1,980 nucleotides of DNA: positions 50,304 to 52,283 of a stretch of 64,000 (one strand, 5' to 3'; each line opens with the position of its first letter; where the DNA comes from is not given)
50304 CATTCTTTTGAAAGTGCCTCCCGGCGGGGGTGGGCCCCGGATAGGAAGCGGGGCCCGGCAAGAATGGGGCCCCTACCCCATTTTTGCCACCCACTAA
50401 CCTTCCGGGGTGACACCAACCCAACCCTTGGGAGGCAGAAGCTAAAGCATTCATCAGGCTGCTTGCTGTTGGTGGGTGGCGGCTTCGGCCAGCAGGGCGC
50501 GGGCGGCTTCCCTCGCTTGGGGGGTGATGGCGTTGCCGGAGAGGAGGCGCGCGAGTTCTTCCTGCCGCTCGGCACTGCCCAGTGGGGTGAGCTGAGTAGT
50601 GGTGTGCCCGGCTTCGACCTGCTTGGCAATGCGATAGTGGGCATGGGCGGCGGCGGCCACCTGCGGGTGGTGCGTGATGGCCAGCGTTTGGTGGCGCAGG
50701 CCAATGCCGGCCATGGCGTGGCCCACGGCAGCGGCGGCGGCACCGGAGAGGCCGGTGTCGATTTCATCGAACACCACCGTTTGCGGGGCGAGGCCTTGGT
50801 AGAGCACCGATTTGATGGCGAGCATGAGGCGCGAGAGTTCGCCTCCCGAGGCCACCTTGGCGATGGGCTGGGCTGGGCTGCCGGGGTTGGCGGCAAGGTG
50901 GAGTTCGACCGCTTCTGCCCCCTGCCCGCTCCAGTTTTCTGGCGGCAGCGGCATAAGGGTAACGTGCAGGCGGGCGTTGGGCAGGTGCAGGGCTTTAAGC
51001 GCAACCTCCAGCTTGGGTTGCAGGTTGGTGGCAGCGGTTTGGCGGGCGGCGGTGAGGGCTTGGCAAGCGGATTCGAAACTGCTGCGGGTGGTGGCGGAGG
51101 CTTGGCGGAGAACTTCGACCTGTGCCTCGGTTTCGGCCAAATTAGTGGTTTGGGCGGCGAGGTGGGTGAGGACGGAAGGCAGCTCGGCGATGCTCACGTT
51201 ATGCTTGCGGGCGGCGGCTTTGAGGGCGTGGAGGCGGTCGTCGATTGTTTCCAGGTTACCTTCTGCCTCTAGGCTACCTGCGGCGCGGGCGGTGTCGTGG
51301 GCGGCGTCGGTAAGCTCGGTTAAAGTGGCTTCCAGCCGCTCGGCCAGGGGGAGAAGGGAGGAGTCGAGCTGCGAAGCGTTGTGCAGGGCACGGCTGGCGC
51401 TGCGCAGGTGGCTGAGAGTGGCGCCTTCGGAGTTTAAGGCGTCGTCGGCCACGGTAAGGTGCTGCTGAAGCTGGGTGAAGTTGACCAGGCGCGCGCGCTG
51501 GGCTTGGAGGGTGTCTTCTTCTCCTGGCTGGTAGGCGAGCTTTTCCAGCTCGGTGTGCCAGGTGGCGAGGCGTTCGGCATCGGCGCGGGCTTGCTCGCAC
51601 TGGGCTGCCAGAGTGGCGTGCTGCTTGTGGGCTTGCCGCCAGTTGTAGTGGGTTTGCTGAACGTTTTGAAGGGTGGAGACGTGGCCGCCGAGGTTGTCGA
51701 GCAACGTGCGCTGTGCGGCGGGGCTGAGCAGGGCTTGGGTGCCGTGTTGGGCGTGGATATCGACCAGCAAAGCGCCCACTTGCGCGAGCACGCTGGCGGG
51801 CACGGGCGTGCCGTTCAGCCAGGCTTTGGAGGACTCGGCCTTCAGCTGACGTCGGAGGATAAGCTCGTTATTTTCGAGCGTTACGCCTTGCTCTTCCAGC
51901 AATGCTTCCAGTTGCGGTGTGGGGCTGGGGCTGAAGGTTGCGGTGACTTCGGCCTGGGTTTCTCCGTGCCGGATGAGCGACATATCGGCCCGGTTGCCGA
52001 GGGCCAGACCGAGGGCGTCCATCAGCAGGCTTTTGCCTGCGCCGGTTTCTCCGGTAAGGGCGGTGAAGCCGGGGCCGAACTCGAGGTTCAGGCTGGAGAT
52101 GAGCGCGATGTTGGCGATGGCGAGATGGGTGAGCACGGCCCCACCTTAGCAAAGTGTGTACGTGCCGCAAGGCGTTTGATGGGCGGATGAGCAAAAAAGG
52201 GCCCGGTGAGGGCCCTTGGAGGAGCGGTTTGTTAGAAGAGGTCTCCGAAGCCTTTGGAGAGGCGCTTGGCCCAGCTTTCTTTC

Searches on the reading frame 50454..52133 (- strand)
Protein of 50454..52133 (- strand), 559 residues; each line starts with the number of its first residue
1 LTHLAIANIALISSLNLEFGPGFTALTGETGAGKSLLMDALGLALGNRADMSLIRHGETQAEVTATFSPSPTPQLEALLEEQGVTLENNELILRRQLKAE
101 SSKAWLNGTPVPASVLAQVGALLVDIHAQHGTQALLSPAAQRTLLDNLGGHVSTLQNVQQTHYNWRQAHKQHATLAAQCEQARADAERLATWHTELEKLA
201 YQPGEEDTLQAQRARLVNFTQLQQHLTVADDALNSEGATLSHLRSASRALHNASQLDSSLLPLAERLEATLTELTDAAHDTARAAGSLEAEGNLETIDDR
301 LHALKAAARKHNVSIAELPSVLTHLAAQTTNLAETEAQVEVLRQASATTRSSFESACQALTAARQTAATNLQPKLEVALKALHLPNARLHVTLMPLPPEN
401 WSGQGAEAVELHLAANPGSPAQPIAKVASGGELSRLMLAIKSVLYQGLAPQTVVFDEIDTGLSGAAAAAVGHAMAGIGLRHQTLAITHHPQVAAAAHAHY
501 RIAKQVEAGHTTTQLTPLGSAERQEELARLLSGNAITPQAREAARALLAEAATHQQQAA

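Call 87: search_protein_families(library=pfam, proteins=[window:50454-52133:-], max_evalue=0.00001)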
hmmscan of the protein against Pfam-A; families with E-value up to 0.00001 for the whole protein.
window:50454-52133:- (559 aa): 3 families
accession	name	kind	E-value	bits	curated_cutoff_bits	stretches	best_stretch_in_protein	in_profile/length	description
PF02463.25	SMC_N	-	5.9e-14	52.4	40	1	13-505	16-214/220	RecF/RecN/SMC N terminal domain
PF13476.12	AAA_23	-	9.2e-10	39.9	27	1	4-67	2-67/201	AAA domain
PF13401.12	AAA_22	-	2.2e-06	28.5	27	0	20-101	4-79/130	AAA domain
